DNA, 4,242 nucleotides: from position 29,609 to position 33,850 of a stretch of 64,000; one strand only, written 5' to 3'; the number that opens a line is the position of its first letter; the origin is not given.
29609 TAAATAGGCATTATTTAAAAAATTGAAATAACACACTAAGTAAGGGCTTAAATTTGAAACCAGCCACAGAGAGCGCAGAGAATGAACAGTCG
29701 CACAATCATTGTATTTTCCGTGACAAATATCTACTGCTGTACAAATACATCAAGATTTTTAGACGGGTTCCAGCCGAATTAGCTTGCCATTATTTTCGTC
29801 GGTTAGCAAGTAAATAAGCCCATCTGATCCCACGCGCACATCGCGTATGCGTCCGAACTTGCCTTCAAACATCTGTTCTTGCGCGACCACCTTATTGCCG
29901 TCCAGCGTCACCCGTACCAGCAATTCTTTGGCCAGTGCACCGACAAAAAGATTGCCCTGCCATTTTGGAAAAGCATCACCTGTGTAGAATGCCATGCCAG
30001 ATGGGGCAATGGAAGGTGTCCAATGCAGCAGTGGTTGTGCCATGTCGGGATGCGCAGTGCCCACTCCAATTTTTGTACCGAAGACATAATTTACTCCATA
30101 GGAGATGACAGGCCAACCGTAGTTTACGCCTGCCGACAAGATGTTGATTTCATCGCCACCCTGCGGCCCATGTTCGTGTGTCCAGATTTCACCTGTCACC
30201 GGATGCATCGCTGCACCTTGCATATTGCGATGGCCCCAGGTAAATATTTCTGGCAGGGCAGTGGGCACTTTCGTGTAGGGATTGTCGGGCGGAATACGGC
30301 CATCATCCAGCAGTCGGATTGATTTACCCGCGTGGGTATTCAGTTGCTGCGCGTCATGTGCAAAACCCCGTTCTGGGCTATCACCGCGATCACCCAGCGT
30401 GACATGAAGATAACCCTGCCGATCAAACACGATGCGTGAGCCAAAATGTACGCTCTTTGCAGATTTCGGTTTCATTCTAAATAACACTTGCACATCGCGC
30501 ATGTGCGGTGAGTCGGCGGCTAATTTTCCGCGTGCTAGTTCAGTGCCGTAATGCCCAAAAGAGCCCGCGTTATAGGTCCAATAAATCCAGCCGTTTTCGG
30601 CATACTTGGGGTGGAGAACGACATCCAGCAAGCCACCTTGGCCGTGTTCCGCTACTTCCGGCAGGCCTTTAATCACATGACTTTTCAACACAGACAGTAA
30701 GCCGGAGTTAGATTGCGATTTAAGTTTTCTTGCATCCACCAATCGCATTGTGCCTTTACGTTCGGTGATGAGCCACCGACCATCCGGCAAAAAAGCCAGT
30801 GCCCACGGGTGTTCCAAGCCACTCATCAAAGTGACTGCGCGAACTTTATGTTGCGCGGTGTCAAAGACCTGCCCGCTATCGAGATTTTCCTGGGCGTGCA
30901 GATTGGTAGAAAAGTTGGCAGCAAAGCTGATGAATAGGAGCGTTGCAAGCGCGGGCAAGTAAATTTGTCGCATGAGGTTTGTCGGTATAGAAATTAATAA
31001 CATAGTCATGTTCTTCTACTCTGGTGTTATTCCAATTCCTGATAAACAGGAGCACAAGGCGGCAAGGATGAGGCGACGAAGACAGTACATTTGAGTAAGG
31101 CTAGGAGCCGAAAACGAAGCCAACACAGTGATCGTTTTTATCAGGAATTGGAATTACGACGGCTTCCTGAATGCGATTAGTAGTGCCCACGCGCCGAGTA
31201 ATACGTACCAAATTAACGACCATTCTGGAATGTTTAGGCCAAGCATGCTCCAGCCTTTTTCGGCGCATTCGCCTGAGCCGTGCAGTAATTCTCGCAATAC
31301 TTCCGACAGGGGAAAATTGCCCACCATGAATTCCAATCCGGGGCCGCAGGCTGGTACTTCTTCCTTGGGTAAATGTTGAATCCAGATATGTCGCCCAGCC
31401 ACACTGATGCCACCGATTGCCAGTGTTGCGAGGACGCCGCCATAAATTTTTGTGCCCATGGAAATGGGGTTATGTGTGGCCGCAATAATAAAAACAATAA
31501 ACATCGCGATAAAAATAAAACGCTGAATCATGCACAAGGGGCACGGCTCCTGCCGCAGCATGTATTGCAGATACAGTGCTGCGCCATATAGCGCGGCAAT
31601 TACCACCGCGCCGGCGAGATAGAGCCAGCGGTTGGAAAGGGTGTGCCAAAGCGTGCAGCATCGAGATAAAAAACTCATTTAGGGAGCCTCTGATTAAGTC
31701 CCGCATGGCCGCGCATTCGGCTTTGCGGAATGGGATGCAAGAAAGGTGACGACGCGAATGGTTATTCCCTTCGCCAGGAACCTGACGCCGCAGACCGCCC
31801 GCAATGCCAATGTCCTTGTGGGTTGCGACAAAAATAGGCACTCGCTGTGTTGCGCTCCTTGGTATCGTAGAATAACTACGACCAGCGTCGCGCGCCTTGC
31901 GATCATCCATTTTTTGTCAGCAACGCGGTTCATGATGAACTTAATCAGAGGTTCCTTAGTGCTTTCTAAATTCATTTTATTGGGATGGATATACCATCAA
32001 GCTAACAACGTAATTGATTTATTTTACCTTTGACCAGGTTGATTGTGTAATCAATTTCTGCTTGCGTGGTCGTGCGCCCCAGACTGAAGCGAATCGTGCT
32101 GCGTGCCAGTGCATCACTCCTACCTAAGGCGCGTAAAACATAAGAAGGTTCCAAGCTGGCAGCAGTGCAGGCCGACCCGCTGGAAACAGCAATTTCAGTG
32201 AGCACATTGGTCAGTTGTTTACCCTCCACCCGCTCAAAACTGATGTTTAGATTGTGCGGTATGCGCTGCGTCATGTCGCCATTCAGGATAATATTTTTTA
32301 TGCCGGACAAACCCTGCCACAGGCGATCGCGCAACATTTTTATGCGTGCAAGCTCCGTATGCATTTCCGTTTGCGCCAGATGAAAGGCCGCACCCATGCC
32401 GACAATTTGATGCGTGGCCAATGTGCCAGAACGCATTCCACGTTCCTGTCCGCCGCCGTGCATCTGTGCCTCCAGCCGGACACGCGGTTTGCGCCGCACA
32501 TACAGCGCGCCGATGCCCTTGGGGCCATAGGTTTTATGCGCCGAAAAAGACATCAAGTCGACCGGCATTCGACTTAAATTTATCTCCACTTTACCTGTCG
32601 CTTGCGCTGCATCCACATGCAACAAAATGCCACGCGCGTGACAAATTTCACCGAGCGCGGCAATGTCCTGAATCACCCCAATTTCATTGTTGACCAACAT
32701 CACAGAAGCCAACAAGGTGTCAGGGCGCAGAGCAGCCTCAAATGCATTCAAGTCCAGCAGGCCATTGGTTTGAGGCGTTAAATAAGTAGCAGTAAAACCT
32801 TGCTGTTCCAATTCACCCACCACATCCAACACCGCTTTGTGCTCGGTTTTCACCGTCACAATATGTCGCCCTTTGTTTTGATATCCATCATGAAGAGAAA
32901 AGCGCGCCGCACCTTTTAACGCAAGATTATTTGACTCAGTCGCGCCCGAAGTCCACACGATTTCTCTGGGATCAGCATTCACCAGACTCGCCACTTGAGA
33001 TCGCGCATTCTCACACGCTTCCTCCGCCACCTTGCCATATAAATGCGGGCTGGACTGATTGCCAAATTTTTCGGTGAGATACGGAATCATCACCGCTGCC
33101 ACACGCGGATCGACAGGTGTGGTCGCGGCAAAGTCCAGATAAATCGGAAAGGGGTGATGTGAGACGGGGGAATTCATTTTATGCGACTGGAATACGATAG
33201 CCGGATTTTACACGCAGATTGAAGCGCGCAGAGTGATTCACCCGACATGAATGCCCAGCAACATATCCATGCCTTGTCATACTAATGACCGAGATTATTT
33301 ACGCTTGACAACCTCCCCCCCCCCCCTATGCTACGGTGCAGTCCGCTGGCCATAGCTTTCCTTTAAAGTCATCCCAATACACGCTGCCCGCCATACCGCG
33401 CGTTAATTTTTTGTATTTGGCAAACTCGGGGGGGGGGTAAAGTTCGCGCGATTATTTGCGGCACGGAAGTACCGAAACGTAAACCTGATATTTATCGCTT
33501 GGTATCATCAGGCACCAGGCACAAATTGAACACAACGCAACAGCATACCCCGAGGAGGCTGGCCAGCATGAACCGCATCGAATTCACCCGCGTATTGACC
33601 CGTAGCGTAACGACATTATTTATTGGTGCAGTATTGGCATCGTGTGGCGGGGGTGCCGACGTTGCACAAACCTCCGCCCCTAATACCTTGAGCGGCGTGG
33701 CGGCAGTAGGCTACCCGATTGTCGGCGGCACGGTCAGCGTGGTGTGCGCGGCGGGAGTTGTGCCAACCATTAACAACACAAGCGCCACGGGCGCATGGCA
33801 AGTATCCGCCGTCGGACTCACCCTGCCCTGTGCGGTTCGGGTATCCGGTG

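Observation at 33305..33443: Two tandem promoter-like sites whose spacers are homopolymer tracts (C11 and G10) upstream of a surface-type lipoprotein gene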

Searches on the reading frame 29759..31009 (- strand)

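Call 6: search_protein_families(library=pfam, proteins=[window:29759-31009:-])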
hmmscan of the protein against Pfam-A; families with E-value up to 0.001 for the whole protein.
window:29759-31009:- (416 aa): 1 family
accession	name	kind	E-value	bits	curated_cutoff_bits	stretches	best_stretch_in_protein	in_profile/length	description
PF07995.17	GSDH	-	9.8e-131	436.4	25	1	65-412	1-332/332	Glucose / Sorbosone dehydrogenase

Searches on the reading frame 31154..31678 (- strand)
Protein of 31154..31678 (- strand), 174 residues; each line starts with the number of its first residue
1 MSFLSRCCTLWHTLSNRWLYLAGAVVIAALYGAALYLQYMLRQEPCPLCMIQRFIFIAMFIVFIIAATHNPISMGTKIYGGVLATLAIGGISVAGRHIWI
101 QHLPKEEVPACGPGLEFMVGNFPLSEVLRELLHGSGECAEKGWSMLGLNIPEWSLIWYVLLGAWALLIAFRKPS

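Call 6: search_protein_families(library=pfam, proteins=[window:31154-31678:-])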
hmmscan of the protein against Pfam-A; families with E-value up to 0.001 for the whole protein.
window:31154-31678:- (174 aa): 1 family
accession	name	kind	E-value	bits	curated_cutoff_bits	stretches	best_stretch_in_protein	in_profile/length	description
PF02600.21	DsbB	-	1.8e-43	148.9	22.1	1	17-167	2-147/148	Disulfide bond formation protein DsbB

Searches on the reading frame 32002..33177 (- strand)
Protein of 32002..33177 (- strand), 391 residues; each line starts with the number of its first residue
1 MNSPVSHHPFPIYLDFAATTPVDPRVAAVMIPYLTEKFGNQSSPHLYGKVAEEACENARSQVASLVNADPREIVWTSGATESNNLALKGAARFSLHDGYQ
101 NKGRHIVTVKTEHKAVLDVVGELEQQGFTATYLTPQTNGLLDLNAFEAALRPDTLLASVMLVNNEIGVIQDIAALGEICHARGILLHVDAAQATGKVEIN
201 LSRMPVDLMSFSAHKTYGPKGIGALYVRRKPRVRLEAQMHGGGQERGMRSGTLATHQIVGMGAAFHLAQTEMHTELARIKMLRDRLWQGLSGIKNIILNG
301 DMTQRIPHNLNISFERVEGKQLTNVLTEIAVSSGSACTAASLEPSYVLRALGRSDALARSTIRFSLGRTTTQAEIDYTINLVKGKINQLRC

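Call 6: search_protein_families(library=pfam, proteins=[window:32002-33177:-])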
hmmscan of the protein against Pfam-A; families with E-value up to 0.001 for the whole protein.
window:32002-33177:- (391 aa): 3 families
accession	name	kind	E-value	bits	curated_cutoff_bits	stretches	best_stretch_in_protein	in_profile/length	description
PF00266.25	Aminotran_5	-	9.4e-84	281.9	21.5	1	12-377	1-370/371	Aminotransferase class-V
PF01041.23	DegT_DnrJ_EryC1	-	1.4e-05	25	19.8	1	77-197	46-153/360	DegT/DnrJ/EryC1/StrS aminotransferase family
PF01212.27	Beta_elim_lyase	-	4.3e-05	23.4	27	1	112-299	80-274/288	Beta-eliminating lyase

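Call 22: find_related_loci(query=window:32002-33177:-, collection=genome_contigs, flank=3000)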
Query window:32002-33177:- (391 aa) in genome_contigs; peptide patterns used: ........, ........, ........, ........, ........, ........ (x = any residue, [..] = any of these).
599 stretches matched a pattern (row limit reached: there are more); 576 encode a relative of the query (tblastn E <= 1e-3); the best 80 are kept; 80 distinct loci.
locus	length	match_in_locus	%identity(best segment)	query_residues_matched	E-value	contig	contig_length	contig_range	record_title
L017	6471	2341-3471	74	10-390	0e+0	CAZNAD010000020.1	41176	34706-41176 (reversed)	MAG TPA_asm: uncultured Gallionellaceae bacterium isolate SRP302447_co1_355 genome assembly, contig: NODE_2689_length_41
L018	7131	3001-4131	73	10-390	0e+0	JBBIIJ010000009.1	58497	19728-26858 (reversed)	MAG: Sideroxydans sp. isolate EPF170215_bin_136 NODE_340_length_58497_cov_1.57016, whole genome shotgun sequence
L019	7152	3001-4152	72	2-390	0e+0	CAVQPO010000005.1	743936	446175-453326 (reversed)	MAG: uncultured beta proteobacterium isolate MFD01476.bin.2.189 genome assembly, contig: contig_44707, whole genome shot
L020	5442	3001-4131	73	10-390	0e+0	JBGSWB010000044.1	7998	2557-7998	MAG: Sideroxydans sp. isolate JTS-AC470 k141_3293691, whole genome shotgun sequence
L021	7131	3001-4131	73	10-390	0e+0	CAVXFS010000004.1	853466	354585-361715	MAG: uncultured beta proteobacterium isolate MFD02416.bin.2.165 genome assembly, contig: contig_39012, whole genome shot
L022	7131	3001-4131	72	10-390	0e+0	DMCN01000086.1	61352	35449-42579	MAG TPA_asm: Gallionellaceae bacterium isolate UBA12482 contig_9431, whole genome shotgun sequence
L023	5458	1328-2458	73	10-390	0e+0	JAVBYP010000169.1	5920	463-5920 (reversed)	MAG: Sideroxydans sp. isolate GS37 5774, whole genome shotgun sequence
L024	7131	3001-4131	73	10-390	0e+0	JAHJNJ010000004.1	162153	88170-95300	MAG: Gammaproteobacteria bacterium isolate Old_saline_glass_biofilm.mb.10 Old_saline_glass_b.mb.10_k141_6877, whole geno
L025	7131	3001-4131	72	10-390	0e+0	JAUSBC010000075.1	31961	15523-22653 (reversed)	MAG: Sideroxyarcus sp. isolate E6_metabat.bin.37_sub E6_k141_107123, whole genome shotgun sequence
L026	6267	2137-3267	73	10-390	0e+0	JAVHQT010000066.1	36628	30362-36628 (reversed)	MAG: Gallionellaceae bacterium isolate WB02no11_48_11 NODE_437_length_36628_cov_7.530227, whole genome shotgun sequence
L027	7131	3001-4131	72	10-390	0e+0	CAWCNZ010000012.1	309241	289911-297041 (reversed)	MAG: uncultured beta proteobacterium isolate MFD03899.bin.2.29 genome assembly, contig: contig_5216, whole genome shotgu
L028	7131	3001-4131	72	10-390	0e+0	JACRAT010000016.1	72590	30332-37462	MAG: Nitrosomonadales bacterium isolate NC_groundwater_1601_Pr3_B-0.1um_63_19 SR-2_scaffold_141_718103, whole genome sho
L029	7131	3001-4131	72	10-390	0e+0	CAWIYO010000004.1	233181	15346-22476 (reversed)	MAG: uncultured beta proteobacterium isolate MFD05942.bin.2.127 genome assembly, contig: contig_1851, whole genome shotg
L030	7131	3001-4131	72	10-390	0e+0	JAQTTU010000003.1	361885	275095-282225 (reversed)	MAG: Sideroxydans sp. isolate STB_48 NODE_55_length_361885_cov_32.549956_Sandtown_B, whole genome shotgun sequence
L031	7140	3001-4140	72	7-390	0e+0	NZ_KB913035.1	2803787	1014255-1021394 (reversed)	Methylotenera mobilis 13 A391DRAFT_scaffold1.1, whole genome shotgun sequence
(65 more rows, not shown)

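Call 48: list_cluster_members(proteins=[window:32002-33177:-, window:20199-23726:+, window:33568-35085:+, window:29759-31009:-])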
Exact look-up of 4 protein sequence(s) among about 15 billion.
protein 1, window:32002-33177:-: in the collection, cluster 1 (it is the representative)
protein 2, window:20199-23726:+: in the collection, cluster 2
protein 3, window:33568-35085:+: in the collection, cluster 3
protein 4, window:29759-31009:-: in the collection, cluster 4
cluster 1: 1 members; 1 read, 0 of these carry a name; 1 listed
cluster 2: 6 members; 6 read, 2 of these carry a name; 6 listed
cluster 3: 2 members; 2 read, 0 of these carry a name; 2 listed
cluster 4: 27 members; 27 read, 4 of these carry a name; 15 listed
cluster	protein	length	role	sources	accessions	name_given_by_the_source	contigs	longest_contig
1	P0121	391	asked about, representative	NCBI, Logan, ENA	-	-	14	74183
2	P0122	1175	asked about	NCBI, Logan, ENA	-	-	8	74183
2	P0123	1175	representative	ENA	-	-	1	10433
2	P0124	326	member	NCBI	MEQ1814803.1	MAG: transcription-repair coupling factor, partial [Candidatus Nitrotoga sp.]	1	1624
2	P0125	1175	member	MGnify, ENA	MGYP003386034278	CR=1 FL=1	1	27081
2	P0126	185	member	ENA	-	-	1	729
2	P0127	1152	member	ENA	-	-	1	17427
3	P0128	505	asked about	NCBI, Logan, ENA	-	-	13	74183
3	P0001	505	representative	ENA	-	-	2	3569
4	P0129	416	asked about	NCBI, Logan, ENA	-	-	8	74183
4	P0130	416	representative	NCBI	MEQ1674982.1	MAG: PQQ-dependent sugar dehydrogenase [Candidatus Nitrotoga sp.]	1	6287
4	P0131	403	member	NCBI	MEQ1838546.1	MAG: PQQ-dependent sugar dehydrogenase [Candidatus Nitrotoga sp.]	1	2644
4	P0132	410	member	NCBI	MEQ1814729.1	MAG: PQQ-dependent sugar dehydrogenase [Candidatus Nitrotoga sp.]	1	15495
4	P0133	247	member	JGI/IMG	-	glucose/arabinose dehydrogenase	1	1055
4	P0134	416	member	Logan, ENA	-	-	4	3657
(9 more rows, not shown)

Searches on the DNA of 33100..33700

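Call 36: search_rna_families(source=window, start=33100, end=33700, threshold=evalue, max_evalue=1)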
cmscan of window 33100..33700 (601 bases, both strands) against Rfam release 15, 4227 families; matches with E-value up to 1: 0.
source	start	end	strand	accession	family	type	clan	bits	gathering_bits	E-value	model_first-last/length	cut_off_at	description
